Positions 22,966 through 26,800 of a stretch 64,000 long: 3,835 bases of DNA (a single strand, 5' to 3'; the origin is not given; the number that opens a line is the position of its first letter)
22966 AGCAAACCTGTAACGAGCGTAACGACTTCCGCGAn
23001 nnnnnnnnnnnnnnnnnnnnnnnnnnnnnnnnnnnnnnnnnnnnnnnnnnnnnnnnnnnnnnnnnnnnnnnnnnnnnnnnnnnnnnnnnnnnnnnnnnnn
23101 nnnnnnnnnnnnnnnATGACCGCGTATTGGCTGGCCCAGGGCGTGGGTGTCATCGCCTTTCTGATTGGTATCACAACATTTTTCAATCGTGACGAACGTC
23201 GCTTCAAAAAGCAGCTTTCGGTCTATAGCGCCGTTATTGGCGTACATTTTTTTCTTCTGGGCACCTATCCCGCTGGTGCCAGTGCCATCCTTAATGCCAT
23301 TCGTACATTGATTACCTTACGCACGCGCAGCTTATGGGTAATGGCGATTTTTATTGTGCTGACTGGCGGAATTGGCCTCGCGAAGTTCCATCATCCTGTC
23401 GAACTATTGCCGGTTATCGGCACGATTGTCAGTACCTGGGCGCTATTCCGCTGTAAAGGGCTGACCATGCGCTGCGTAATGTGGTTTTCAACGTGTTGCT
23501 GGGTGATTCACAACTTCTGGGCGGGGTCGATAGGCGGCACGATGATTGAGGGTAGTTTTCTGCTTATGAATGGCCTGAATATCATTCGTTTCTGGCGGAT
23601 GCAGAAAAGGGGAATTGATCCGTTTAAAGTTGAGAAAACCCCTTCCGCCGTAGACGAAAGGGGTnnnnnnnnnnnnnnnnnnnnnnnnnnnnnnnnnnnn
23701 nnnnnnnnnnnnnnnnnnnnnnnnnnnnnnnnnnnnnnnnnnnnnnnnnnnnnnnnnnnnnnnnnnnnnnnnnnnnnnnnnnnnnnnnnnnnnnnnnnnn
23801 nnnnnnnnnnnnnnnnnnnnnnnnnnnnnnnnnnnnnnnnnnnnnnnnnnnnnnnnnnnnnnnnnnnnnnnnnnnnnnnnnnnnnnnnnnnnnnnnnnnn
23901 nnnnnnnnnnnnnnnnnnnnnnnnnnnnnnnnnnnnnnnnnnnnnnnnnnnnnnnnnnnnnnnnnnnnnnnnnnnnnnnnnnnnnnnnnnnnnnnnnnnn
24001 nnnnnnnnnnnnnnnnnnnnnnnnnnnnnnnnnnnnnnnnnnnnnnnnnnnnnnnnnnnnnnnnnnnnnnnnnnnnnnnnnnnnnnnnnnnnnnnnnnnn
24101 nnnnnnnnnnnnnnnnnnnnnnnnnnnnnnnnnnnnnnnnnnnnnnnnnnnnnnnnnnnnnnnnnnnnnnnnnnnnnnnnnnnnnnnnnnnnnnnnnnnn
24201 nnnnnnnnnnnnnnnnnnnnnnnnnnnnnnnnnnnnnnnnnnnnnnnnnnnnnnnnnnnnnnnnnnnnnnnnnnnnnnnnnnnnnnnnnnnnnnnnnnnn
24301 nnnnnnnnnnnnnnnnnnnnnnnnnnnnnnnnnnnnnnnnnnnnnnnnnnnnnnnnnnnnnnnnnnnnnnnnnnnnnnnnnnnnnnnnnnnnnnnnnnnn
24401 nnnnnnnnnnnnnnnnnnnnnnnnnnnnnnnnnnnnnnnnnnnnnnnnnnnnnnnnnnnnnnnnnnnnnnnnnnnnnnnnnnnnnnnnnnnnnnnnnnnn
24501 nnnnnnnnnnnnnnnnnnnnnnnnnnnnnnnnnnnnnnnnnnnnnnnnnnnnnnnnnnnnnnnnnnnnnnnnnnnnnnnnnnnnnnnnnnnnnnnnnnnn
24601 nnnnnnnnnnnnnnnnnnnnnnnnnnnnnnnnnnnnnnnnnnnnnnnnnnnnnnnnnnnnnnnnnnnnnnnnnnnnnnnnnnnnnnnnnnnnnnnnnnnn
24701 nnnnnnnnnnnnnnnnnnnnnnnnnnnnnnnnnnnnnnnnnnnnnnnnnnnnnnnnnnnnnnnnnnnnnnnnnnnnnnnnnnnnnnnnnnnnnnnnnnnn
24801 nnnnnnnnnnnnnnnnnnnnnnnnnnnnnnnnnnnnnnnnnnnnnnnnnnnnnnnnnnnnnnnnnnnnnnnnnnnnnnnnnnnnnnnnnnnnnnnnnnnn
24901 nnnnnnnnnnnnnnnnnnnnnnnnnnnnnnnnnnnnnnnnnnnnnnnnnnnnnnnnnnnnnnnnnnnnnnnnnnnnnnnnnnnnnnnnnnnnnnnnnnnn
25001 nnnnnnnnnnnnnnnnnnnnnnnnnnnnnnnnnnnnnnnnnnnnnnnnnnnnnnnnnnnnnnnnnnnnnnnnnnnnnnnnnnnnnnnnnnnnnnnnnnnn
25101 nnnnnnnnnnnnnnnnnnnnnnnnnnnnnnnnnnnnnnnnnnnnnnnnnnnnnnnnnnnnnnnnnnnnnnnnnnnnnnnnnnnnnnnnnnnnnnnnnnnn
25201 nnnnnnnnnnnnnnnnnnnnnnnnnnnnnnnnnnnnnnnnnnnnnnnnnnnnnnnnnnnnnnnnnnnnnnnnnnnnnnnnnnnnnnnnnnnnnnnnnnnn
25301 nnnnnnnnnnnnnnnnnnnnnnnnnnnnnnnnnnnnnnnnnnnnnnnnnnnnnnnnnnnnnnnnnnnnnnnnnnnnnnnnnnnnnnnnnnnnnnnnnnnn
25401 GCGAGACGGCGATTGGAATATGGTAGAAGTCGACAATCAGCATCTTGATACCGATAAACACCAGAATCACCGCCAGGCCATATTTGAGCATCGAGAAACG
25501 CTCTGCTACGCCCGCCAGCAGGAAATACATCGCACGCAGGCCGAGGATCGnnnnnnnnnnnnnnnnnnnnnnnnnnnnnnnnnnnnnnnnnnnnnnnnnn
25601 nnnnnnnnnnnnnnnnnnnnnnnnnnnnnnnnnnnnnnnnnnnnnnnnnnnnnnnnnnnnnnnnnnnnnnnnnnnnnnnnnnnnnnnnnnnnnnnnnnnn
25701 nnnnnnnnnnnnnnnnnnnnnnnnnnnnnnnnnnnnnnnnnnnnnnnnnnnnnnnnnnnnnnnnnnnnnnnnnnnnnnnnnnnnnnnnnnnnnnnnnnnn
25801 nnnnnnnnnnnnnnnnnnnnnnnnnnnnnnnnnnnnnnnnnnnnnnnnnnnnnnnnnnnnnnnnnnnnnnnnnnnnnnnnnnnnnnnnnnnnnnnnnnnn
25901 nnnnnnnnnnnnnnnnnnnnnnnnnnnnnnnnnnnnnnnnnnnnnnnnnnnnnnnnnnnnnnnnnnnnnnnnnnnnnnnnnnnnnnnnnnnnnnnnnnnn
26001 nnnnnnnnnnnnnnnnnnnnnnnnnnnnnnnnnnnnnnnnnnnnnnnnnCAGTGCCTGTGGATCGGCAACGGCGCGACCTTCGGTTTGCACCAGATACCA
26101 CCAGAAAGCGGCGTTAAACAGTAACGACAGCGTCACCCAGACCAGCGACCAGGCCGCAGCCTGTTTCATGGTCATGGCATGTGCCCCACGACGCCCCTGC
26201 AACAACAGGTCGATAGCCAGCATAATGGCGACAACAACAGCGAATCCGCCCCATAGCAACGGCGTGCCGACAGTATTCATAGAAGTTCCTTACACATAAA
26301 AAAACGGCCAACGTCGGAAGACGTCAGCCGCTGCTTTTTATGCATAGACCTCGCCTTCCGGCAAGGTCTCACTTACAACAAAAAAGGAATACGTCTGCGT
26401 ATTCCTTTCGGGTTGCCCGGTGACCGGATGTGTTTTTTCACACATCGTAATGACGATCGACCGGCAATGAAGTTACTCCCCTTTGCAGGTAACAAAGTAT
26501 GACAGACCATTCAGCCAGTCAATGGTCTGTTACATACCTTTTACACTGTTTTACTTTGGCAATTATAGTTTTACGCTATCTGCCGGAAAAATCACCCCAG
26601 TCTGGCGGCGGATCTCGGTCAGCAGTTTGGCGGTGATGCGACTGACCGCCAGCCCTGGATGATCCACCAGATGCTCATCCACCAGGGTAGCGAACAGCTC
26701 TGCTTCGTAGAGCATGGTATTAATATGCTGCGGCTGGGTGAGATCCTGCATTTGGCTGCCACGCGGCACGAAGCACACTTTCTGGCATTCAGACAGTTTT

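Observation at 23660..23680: Convergent ygjV and sstT stop codons only 4 bp apart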

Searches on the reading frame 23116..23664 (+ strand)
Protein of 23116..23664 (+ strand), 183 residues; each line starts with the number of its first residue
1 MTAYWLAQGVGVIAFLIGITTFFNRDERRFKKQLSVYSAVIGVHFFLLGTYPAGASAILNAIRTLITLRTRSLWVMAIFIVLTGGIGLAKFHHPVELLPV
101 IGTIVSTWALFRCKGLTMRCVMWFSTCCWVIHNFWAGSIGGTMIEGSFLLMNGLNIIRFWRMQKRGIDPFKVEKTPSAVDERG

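Call 13: find_related_loci(query=window:23116-23664:+, collection=genome_contigs, flank=2500)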
Query window:23116-23664:+ (183 aa) in genome_contigs; peptide patterns used: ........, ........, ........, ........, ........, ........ (x = any residue, [..] = any of these).
146 stretches matched a pattern; 105 encode a relative of the query (tblastn E <= 1e-3); the best 80 are kept; 80 distinct loci.
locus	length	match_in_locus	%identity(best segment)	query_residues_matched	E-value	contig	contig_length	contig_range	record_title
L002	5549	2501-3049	100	1-183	1e-121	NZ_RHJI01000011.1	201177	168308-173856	Escherichia sp. E1V33 1V33_11_consensus, whole genome shotgun sequence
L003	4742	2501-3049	99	1-183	4e-121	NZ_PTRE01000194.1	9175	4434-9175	Escherichia sp. MOD1-EC7003 MOD1-EC7003_195_length_9175_cov_136, whole genome shotgun sequence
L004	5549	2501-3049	94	1-183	1e-115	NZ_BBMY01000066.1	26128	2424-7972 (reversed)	Escherichia albertii NBRC 107761 = DSM 17582 strain NBRC 107761, whole genome shotgun sequence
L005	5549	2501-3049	92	1-183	7e-114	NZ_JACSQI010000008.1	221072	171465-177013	Escherichia whittamii strain Sa2BVA5 NODE_8_length_221072_cov_8.905763, whole genome shotgun sequence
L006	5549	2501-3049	100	1-183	1e-121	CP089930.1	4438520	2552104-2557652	Escherichia coli strain E69 chromosome, complete genome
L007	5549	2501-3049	89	1-183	2e-110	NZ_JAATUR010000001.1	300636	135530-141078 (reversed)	Escherichia coli strain SCPM-O-B-8794 1length=300636, whole genome shotgun sequence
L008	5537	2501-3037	86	1-182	3e-105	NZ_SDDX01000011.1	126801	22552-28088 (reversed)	Lelliottia nimipressuralis strain CCUG 25894 CCUG25894T_0000011, whole genome shotgun sequence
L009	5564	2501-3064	84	1-183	9e-104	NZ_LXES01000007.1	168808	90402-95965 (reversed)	Enterobacter soli ATCC BAA-2102 Sequence00007, whole genome shotgun sequence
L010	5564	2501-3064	80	1-183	2e-103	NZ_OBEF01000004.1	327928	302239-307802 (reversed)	Enterobacter sp. CC120223-11, whole genome shotgun sequence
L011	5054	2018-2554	85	1-182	1e-102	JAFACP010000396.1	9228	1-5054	MAG: Proteobacteria bacterium isolate OH_SBB_50 k127_572707, whole genome shotgun sequence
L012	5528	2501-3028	85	1-176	1e-102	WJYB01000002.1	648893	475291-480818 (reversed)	Enterobacteriaceae bacterium RIT714 2, whole genome shotgun sequence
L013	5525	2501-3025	86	1-175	1e-102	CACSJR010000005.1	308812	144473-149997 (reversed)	Citrobacter sp. 18056 isolate 18056_Citrobacter_Ancestor genome assembly, contig: NODE_5, whole genome shotgun sequence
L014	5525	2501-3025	85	1-175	8e-102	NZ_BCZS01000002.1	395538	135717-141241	Pluralibacter gergoviae ATCC 33028 = NBRC 105706, whole genome shotgun sequence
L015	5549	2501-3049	83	1-182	7e-102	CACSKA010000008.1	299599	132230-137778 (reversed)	Chryseobacterium sp. 18061 isolate 18061_Chryseobacterium1_Ancestor genome assembly, contig: NODE_8, whole genome shotgu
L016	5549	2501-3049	84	1-178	1e-101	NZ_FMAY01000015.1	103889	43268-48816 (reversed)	Kosakonia oryzendophytica strain REICA_082, whole genome shotgun sequence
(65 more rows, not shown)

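Call 76: profile_search(protein=window:23116-23664:+)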
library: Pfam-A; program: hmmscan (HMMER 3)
A. the first sequence (183 residues): domains with independent E <= 10: 3; with E <= 0.001: 1
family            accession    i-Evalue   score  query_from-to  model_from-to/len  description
Imp-YgjV          PF10688.14    9.1e-61   204.8       5-163         1-159/159  Bacterial inner membrane protein
DUF4418           PF14387.11      0.016    16.0       7-51         37-80/117  Domain of unknown function (DUF4418)
DUF202            PF02656.20        5.2     8.0       5-50         13-59/68  Domain of unknown function (DUF202)

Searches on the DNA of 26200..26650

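Call 58: search_rna_families(source=window, start=26200, end=26650, threshold=evalue, max_evalue=1)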
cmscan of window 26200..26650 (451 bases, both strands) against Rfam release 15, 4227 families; matches with E-value up to 1: 0.
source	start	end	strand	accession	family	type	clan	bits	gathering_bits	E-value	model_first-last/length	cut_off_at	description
